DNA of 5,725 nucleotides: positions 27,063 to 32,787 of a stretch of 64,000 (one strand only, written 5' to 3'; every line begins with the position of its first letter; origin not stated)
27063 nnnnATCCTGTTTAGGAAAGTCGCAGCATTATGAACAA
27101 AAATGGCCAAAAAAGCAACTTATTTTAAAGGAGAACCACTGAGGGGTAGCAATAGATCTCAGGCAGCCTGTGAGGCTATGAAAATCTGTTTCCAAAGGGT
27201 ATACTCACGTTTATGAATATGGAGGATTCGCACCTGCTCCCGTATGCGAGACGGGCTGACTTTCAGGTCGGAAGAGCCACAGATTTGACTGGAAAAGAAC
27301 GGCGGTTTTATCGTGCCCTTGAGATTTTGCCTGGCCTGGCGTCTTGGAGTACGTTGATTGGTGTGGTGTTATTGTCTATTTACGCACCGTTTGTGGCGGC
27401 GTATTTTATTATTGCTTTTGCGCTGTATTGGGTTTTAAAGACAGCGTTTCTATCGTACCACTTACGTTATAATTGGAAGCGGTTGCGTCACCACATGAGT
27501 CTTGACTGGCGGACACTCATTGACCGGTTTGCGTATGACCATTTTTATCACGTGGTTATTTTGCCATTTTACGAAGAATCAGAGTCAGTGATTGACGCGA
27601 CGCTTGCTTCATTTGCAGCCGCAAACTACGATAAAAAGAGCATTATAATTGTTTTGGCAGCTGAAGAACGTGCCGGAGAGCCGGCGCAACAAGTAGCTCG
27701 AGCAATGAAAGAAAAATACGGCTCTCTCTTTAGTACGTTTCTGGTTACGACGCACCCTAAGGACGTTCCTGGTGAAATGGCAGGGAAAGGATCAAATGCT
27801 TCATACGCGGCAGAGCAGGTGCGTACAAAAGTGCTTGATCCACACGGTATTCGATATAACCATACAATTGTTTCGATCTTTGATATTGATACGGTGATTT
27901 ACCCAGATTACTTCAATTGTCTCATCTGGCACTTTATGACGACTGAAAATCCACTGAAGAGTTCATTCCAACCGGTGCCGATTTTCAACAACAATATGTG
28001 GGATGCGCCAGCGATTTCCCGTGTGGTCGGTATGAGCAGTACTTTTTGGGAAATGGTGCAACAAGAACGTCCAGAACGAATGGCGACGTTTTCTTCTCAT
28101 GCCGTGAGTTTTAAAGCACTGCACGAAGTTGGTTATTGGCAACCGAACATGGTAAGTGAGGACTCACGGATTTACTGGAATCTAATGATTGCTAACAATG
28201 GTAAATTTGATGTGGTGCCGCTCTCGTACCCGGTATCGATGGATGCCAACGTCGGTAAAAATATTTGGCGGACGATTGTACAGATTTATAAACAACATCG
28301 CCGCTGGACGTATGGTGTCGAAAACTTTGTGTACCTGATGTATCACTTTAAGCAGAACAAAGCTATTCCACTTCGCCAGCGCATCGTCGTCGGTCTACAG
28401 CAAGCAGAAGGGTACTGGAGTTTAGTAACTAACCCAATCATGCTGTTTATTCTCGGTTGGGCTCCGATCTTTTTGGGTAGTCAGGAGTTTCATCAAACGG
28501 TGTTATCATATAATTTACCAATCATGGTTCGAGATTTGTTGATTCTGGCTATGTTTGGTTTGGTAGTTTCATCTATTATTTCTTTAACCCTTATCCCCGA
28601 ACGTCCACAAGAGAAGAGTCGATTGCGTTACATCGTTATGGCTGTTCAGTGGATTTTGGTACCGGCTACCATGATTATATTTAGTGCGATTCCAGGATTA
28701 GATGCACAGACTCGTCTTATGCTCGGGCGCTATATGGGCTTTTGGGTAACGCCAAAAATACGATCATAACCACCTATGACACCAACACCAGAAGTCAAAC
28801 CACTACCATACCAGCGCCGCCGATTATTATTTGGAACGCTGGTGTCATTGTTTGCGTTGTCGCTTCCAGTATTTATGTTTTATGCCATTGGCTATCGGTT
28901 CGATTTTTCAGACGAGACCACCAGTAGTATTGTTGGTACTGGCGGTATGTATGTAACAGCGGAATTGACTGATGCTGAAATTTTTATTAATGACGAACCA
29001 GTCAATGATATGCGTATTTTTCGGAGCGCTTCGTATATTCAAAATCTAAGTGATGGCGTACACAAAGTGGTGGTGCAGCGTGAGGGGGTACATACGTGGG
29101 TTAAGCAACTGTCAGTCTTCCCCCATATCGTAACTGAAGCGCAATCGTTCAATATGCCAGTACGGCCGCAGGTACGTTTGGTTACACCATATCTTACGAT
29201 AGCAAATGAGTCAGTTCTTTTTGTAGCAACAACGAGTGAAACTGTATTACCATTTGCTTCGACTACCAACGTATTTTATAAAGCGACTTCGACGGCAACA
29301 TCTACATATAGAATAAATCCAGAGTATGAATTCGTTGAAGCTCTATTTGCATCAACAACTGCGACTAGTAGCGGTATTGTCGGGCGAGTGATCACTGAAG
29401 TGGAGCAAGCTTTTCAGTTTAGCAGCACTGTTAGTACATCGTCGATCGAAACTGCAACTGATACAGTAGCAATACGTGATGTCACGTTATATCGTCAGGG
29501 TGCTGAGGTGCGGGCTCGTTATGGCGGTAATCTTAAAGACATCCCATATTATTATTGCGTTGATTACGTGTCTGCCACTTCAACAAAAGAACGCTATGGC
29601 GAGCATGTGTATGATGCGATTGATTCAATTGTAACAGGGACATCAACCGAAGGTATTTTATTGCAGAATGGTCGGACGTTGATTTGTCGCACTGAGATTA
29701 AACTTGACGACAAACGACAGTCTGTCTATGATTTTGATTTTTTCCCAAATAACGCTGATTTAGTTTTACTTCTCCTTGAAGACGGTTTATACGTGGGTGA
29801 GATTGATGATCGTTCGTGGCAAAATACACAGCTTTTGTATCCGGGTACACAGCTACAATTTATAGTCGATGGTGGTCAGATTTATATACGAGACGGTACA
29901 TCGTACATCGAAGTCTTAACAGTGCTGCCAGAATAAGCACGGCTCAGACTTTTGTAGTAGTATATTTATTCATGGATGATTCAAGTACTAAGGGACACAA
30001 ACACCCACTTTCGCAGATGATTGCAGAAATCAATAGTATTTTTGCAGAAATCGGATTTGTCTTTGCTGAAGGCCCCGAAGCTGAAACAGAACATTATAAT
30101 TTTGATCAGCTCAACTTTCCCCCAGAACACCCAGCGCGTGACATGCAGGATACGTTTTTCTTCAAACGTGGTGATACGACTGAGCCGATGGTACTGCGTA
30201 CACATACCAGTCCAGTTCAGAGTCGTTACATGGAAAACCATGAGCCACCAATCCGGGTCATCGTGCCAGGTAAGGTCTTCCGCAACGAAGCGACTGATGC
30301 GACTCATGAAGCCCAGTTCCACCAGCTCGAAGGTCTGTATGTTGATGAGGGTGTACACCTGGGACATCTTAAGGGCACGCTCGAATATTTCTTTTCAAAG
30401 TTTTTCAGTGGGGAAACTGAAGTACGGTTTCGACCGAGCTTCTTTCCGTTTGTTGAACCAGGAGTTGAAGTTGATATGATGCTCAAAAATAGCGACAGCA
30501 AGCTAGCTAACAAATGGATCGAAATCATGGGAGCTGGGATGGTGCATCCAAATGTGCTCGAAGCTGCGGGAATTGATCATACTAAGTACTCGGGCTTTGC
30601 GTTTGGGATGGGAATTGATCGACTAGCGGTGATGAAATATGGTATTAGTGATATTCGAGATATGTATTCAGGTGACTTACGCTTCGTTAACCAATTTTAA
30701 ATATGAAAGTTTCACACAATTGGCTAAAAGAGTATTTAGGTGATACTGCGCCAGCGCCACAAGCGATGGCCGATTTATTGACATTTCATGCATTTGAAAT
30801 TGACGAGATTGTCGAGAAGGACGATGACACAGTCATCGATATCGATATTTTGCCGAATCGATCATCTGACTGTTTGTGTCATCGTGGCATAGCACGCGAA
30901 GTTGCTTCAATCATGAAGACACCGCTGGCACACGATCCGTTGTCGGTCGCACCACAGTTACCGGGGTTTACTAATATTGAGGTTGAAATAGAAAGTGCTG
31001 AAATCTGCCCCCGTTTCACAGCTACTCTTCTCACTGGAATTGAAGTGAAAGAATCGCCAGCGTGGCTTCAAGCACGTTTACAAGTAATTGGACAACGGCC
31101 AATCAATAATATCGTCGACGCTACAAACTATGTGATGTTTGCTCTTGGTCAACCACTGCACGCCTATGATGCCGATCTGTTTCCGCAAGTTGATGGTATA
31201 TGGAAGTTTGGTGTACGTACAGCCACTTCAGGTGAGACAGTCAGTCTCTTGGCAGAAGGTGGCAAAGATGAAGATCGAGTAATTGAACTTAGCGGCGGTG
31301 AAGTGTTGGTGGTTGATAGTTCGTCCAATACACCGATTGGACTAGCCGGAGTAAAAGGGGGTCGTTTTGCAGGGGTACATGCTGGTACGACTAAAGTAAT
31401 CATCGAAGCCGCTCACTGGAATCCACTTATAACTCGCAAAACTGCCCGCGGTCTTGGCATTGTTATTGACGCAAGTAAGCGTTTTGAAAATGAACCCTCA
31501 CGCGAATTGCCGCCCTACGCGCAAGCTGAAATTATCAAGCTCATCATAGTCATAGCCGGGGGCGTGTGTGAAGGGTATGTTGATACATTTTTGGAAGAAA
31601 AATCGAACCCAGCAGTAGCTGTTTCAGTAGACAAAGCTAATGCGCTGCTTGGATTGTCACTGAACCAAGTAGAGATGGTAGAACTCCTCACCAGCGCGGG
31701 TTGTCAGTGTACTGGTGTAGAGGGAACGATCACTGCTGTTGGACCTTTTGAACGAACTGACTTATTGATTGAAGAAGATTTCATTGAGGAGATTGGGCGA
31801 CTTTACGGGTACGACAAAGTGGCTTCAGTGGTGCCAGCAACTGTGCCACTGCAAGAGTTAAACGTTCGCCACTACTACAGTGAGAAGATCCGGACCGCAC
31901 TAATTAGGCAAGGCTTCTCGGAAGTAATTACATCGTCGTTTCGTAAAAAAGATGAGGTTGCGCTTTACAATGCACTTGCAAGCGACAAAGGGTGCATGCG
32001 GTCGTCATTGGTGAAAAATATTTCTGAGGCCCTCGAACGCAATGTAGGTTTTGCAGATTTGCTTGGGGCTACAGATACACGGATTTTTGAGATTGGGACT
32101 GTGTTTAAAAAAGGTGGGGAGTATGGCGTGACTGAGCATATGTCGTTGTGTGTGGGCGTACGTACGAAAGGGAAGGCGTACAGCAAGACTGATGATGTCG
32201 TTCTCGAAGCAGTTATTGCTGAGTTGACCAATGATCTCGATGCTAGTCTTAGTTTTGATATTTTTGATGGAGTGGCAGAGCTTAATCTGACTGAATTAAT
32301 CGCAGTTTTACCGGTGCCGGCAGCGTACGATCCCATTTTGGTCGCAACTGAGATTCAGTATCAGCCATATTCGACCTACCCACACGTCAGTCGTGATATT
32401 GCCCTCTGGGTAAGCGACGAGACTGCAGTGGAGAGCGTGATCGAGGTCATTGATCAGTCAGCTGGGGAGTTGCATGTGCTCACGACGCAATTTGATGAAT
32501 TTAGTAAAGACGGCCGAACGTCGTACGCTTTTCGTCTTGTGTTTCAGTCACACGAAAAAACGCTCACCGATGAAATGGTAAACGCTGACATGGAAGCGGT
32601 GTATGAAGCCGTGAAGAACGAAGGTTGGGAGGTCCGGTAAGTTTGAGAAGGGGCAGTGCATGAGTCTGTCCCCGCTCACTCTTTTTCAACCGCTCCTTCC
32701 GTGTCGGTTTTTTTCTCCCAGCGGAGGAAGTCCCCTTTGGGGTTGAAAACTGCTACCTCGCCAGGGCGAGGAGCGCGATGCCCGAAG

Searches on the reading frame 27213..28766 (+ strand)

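Call 66: search_protein_families(library=pfam, proteins=[window:27213-28766:+], max_evalue=0.00001)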
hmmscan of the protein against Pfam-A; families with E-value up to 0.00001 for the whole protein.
window:27213-28766:+ (518 aa): 1 family
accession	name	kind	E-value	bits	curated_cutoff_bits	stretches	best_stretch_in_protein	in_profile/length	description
PF13632.12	Glyco_trans_2_3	-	1.6e-10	41.6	27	1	219-423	1-181/198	Glycosyl transferase family group 2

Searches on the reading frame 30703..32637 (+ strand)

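Call 66: search_protein_families(library=pfam, proteins=[window:30703-32637:+], max_evalue=0.00001)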
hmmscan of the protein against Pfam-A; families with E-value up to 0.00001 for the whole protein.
window:30703-32637:+ (645 aa): 4 families
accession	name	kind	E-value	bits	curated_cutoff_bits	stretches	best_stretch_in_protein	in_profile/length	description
PF03483.22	B3_4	-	5.7e-43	147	29.3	1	102-286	2-174/174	B3/4 domain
PF03147.19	FDX-ACB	-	4.3e-19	69.2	31.1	1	557-644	1-93/94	Ferredoxin-fold anticodon binding domain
PF03484.21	B5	-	3.5e-17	62.8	28.6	1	306-370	2-67/67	tRNA synthetase B5 domain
PF17759.6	tRNA_synthFbeta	-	3.9e-12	46.5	22.4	1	383-490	12-129/214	Phenylalanyl tRNA synthetase beta chain CLM domain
